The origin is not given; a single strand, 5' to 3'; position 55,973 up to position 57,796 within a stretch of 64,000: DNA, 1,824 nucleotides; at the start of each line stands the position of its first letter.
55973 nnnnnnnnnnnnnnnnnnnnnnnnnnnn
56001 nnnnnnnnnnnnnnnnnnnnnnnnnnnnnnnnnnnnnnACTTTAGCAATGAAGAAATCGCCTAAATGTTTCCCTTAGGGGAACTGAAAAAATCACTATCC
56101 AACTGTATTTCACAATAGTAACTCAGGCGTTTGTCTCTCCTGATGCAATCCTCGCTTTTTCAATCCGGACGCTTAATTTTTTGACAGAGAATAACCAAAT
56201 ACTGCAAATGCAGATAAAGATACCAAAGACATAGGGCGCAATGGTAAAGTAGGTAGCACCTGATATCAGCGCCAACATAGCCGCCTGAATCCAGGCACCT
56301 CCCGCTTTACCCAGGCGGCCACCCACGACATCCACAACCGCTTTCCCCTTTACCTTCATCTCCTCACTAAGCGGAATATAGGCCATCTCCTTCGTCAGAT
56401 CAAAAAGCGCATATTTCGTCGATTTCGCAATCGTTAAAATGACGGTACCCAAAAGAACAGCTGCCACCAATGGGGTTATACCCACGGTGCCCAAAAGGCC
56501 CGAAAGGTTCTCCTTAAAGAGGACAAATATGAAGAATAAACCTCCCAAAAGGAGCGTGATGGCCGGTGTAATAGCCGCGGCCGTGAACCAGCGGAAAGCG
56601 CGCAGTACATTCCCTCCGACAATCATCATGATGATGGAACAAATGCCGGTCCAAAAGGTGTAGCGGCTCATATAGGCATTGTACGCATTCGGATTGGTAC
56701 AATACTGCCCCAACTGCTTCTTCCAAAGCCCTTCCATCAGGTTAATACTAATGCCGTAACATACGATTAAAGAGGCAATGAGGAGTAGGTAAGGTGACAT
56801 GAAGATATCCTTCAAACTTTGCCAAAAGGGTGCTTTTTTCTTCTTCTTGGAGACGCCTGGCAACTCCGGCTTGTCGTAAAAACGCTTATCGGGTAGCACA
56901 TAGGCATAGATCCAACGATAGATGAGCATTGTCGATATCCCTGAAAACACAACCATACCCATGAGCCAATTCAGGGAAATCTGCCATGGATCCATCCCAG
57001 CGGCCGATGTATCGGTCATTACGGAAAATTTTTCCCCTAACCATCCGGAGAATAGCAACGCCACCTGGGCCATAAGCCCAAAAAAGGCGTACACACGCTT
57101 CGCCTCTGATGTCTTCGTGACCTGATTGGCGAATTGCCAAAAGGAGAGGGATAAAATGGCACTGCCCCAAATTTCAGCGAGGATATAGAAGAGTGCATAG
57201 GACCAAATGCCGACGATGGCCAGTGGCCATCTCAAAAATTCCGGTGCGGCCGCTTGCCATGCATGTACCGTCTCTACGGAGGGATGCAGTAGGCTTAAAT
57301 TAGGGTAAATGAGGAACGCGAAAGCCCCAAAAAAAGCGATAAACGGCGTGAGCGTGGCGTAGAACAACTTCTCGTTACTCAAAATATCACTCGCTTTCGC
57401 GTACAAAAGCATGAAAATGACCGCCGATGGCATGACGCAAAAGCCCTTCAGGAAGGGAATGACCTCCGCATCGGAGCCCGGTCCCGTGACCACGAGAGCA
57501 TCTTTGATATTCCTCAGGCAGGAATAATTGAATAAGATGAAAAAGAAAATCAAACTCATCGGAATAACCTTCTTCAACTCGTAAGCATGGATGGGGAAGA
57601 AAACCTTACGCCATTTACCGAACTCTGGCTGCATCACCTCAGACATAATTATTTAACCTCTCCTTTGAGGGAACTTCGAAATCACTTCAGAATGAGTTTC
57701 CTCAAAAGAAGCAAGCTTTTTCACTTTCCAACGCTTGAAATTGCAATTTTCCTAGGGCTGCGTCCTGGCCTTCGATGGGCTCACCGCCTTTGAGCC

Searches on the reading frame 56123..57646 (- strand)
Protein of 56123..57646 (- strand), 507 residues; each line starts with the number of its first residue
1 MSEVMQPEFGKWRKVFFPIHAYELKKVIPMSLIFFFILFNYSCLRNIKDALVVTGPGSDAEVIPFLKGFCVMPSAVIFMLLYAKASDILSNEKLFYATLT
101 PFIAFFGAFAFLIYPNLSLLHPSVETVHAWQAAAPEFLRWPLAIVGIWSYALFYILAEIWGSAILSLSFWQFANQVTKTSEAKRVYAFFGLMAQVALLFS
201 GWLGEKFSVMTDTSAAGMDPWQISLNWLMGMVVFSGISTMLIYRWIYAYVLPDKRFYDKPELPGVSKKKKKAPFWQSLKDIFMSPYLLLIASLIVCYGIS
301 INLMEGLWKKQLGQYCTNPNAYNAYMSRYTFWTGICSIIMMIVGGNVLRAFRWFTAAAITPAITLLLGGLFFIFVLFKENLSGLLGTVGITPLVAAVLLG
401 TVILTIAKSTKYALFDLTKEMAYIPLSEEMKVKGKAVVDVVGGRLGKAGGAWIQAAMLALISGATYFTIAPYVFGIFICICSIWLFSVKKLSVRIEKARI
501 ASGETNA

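Call 25: search_protein_families(library=pfam, proteins=[window:56123-57646:-], max_evalue=0.00001)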
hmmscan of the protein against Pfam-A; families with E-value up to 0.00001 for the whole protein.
window:56123-57646:- (507 aa): 1 family
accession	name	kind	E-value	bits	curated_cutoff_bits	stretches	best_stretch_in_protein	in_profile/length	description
PF03219.20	TLC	-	6.2e-173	576.6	21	1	6-492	5-488/491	TLC ATP/ADP transporter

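Call 26: find_related_loci(query=window:56123-57646:-, collection=genome_contigs, flank=1000)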
Query window:56123-57646:- (507 aa) in genome_contigs; peptide patterns used: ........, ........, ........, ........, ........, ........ (x = any residue, [..] = any of these).
139 stretches matched a pattern; 88 encode a relative of the query (tblastn E <= 1e-3); the best 80 are kept; 80 distinct loci.
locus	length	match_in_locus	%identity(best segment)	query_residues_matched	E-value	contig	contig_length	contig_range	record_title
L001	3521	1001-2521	87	1-507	0e+0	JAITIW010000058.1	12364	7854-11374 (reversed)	MAG: Puniceicoccales bacterium isolate Pcl387_bin136 k119_2833143, whole genome shotgun sequence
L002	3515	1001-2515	79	1-507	0e+0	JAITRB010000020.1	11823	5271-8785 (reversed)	MAG: Puniceicoccales bacterium isolate Roe453_bin126 k119_2144807, whole genome shotgun sequence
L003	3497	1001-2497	67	1-496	0e+0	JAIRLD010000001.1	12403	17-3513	MAG: Puniceicoccales bacterium isolate Cc175_bin33 k119_1510394, whole genome shotgun sequence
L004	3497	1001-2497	66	1-496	0e+0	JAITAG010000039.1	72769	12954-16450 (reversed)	MAG: Puniceicoccales bacterium isolate Ncb351_bin30 k119_2958227, whole genome shotgun sequence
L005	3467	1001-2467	66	8-496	0e+0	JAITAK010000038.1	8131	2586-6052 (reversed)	MAG: Puniceicoccales bacterium isolate Ncb351_bin42 k119_1771063, whole genome shotgun sequence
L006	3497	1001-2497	66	1-496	0e+0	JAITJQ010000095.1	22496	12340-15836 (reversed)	MAG: Puniceicoccales bacterium isolate Pcl387_bin18 k119_1919551, whole genome shotgun sequence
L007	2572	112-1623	63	6-503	0e+0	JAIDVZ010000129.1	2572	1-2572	MAG: Opitutales bacterium isolate SC0372_S2_13 SC0372_S2_13_contig_129, whole genome shotgun sequence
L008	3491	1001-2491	67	8-504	0e+0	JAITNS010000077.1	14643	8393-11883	MAG: Puniceicoccales bacterium isolate Po218_bin25 k119_4104193, whole genome shotgun sequence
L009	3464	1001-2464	66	8-497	0e+0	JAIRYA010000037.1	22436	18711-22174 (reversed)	MAG: Puniceicoccales bacterium isolate Gsp477_bin23 k119_622041, whole genome shotgun sequence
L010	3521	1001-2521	62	6-506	0e+0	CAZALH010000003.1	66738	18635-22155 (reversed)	MAG TPA_asm: uncultured Opitutales bacterium isolate SRP141132_co4_295 genome assembly, contig: NODE_206_length_66738_co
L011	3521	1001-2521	62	6-506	0e+0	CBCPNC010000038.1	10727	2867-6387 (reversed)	MAG: uncultured Opitutia bacterium isolate metabat2_coassembly.10_MAGs genome assembly, contig: k87_779162, whole genome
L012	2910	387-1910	65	1-506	0e+0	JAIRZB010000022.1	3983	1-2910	MAG: Puniceicoccales bacterium isolate Gsp477_bin70 k119_5242175, whole genome shotgun sequence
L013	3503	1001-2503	65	6-504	0e+0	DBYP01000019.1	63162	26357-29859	MAG TPA_asm: Verrucomicrobia bacterium UBA1183 UBA1183_contig_446, whole genome shotgun sequence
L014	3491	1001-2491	63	6-496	0e+0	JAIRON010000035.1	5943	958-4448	MAG: Puniceicoccales bacterium isolate Cd354_bin81 k119_71406, whole genome shotgun sequence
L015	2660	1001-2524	62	1-504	0e+0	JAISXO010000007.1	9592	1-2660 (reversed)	MAG: Puniceicoccales bacterium isolate Nc350_bin186 k119_3993923, whole genome shotgun sequence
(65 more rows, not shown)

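Call 64: find_encoding_contigs(protein=window:56123-57646:-, flank=1000, max_places=5)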
Protein window:56123-57646:- (507 aa): no gene with exactly this product is on record in the collection.
